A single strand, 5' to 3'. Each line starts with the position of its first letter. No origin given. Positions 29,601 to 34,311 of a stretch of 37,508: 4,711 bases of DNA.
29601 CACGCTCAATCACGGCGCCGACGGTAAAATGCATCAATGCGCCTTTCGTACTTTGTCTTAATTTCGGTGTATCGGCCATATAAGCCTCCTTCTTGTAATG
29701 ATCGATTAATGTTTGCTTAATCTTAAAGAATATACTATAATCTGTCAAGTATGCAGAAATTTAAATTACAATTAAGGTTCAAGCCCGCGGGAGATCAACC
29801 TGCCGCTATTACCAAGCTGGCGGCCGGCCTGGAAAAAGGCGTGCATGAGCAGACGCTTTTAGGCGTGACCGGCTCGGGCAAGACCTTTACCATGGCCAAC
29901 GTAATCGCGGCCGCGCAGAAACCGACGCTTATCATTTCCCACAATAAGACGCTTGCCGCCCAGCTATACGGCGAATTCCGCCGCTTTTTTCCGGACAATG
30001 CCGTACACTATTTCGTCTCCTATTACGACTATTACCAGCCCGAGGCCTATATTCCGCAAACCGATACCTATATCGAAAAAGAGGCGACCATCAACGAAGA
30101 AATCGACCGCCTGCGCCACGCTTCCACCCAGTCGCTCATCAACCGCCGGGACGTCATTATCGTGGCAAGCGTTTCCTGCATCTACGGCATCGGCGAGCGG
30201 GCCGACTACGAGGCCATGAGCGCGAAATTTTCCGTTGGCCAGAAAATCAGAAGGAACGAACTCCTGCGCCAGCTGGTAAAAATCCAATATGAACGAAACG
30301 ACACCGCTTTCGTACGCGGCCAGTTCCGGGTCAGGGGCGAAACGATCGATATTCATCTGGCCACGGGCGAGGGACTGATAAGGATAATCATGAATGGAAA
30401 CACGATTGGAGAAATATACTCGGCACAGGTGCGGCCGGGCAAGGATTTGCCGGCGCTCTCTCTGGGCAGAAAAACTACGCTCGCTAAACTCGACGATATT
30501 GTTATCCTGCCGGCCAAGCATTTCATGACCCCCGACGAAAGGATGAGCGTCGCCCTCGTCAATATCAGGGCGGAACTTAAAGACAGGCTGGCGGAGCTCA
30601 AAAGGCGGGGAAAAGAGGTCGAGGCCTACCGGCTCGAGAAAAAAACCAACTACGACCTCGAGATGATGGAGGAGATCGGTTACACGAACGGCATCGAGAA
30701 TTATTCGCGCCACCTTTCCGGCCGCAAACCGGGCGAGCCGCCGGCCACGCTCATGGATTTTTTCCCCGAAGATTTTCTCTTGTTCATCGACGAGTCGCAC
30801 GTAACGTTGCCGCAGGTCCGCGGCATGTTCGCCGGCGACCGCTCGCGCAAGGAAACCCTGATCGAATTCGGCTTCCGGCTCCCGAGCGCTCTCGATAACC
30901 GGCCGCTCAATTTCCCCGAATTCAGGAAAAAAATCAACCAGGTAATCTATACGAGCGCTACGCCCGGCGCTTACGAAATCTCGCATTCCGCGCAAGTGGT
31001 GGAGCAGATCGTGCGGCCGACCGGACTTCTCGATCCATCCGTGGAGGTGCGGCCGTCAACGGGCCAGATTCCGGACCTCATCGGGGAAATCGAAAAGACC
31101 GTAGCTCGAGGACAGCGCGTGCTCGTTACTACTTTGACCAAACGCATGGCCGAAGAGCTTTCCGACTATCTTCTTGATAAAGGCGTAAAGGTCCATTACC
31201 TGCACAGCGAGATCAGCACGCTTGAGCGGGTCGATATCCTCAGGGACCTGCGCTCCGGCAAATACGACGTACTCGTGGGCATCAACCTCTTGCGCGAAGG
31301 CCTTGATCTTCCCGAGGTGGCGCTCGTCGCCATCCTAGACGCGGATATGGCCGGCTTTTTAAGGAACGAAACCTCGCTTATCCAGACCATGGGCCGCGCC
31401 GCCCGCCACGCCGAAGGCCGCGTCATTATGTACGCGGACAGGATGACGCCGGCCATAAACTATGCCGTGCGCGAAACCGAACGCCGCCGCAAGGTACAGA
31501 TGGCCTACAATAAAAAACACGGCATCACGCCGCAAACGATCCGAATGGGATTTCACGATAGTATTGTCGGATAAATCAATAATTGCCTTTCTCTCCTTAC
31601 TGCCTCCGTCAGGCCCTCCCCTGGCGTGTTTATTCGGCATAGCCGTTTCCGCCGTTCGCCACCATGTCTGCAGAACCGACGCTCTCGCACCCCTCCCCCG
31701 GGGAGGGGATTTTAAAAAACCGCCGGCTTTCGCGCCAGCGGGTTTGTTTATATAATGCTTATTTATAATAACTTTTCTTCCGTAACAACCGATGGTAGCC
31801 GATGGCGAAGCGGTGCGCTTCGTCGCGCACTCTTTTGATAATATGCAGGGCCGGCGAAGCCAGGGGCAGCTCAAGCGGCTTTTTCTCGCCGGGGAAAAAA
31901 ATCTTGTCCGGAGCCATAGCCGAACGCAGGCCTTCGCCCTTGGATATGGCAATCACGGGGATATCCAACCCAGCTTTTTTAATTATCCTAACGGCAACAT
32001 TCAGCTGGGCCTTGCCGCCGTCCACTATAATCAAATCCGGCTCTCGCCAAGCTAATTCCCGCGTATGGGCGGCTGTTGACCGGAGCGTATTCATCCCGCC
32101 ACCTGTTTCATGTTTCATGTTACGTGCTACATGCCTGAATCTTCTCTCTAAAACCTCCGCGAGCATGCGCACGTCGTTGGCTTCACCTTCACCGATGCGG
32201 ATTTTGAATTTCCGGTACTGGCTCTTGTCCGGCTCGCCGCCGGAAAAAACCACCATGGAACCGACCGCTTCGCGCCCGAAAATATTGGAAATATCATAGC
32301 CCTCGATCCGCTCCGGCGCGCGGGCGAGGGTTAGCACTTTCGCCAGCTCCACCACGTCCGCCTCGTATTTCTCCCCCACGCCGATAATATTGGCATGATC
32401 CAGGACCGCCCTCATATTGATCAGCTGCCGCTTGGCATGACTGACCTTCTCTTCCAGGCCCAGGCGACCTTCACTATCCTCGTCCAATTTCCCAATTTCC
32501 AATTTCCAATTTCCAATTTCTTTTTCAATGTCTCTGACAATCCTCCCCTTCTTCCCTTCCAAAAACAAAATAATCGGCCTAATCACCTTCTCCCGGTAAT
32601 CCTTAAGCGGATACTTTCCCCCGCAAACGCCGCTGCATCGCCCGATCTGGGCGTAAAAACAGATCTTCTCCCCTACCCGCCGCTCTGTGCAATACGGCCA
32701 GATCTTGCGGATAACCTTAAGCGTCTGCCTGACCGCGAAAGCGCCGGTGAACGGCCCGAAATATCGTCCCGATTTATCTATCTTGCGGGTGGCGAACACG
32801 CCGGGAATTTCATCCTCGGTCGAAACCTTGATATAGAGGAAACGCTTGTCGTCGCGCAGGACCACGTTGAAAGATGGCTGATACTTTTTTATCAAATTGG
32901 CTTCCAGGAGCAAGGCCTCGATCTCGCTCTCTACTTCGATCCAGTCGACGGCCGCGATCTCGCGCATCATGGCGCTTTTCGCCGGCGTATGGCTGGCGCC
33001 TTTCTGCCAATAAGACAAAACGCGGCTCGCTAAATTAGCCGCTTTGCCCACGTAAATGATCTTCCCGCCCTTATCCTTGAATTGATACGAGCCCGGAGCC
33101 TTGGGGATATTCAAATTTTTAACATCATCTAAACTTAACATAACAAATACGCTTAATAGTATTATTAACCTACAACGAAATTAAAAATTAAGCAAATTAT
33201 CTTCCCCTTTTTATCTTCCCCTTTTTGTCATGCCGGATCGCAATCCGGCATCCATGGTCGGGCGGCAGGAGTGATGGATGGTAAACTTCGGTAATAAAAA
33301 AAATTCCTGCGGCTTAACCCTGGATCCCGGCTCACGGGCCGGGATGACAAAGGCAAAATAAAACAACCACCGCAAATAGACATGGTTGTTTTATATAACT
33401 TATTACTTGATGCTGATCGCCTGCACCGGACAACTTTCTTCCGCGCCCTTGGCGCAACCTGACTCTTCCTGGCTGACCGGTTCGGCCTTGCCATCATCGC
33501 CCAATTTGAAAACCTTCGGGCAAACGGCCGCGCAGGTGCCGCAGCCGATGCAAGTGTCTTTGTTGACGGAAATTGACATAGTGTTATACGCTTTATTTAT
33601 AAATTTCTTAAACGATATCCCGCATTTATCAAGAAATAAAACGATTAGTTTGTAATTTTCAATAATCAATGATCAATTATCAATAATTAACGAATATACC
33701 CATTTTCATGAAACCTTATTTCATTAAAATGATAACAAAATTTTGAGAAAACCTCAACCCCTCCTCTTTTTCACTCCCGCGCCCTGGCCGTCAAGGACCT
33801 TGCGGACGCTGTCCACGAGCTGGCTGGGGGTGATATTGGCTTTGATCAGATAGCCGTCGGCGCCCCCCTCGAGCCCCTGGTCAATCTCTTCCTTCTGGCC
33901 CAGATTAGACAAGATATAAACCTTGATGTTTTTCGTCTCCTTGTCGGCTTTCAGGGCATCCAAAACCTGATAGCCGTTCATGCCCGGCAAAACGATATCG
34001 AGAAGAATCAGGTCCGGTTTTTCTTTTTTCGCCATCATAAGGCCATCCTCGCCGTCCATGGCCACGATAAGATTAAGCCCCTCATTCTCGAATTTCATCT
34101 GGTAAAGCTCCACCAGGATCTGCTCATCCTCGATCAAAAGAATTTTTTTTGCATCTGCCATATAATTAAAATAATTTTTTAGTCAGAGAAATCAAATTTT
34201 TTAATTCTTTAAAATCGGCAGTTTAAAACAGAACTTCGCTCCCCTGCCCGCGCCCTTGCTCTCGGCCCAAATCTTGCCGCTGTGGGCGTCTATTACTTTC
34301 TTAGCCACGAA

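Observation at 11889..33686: Window-wide family of tandem repeats with 7-nt (or 14-nt) period, sitting in frame inside conserved genes as well as between genes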

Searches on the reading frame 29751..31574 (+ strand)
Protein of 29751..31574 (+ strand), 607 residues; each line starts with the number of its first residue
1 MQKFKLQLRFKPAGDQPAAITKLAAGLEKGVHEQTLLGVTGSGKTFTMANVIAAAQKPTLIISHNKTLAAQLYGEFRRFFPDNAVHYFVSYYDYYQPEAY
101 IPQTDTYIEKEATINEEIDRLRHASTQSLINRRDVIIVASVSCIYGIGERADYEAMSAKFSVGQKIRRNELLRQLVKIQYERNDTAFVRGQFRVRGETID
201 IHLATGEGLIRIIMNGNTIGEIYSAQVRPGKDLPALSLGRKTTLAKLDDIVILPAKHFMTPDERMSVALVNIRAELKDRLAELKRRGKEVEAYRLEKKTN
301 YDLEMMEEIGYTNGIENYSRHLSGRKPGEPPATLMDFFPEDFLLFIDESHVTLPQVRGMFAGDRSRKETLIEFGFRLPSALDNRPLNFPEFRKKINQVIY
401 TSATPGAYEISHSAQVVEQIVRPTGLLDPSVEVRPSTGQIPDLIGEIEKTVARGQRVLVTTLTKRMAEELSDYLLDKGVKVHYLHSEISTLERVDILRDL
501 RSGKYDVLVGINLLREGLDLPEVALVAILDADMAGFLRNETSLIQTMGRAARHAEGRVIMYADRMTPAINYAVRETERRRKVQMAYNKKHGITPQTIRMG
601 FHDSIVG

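Call 6: search_protein_families(library=pfam, proteins=[window:29751-31574:+])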
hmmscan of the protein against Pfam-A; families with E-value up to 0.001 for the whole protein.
window:29751-31574:+ (607 aa): 5 families
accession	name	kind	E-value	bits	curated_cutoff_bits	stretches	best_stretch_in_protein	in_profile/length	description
PF00271.37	Helicase_C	-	7.9e-22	78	23.5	1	447-553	10-109/110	Helicase conserved C-terminal domain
PF17757.6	UvrB_inter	-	4.4e-21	75.2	22.9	1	160-258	3-91/91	UvrB interaction domain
PF12344.14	UvrB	-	2.3e-19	69.4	27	1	560-598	1-39/43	Ultra-violet resistance protein B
PF04851.21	ResIII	-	1.1e-11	45.3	22.5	1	12-138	4-131/164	Type III restriction enzyme, res subunit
PF00270.35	DEAD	-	0.00013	22.2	26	0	32-86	15-77/167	DEAD/DEAH box helicase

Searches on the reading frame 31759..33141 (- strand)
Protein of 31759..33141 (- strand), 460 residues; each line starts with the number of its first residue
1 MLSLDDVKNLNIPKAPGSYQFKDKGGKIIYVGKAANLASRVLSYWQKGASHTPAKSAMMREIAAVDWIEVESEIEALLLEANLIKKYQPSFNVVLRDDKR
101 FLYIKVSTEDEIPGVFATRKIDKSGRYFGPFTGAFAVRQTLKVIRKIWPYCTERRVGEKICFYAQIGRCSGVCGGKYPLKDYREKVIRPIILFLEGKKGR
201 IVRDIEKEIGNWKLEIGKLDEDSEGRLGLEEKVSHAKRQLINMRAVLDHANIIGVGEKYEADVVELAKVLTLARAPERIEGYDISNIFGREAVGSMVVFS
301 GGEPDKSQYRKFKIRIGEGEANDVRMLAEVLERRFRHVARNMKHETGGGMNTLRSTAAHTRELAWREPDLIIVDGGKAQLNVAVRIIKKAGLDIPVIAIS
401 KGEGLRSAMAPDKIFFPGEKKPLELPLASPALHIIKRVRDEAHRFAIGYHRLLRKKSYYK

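Call 6: search_protein_families(library=pfam, proteins=[window:31759-33141:-])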
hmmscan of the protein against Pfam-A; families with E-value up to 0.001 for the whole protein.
window:31759-33141:- (460 aa): 2 families
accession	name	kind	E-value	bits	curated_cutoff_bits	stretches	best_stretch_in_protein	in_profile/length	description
PF08459.17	UvrC_RNaseH_dom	-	2e-50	171.2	22.3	1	268-447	2-159/159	UvrC RNAse H endonuclease domain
PF01541.30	GIY-YIG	-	6.9e-07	29.9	22.6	1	17-89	3-74/78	GIY-YIG catalytic domain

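Call 46: search_protein_representatives(protein=window:31759-33141:-)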
Query: 460 residues. Proteins with E-value up to 0.001 (for the whole library): 21854; up to 1e-10: 11850; up to 1e-30: 4049. The best 150 are listed.
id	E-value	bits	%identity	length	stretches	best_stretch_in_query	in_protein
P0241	1.2e-170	584.8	60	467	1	3-458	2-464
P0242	1.1e-132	459.7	57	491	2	216-460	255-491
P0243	5.5e-127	440.9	50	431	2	1-337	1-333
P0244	2.7e-114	399.0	48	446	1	11-458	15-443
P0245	5.8e-103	361.7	53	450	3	245-458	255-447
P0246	4.8e-100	352.1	46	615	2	11-211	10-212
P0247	8.4e-95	334.8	53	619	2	12-211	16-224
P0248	1.1e-93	331.1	45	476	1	11-460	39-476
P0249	3.5e-92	326.2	48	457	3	238-456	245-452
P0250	5.7e-92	325.5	48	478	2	11-338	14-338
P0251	8.7e-91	321.6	49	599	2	11-209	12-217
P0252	1.1e-88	314.7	47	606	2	8-209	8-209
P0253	1.2e-88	314.5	49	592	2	11-211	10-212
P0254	5.2e-87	309.1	45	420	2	10-340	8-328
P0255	1.1e-86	308.0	45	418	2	12-336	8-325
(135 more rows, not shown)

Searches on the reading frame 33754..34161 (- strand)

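Call 6: search_protein_families(library=pfam, proteins=[window:33754-34161:-])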
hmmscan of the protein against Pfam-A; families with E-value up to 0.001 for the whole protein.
window:33754-34161:- (135 aa): 1 family
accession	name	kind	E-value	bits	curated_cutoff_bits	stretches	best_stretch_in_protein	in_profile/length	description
PF00072.30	Response_reg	-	4.3e-22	78.8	30.2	1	7-119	1-110/111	Response regulator receiver domain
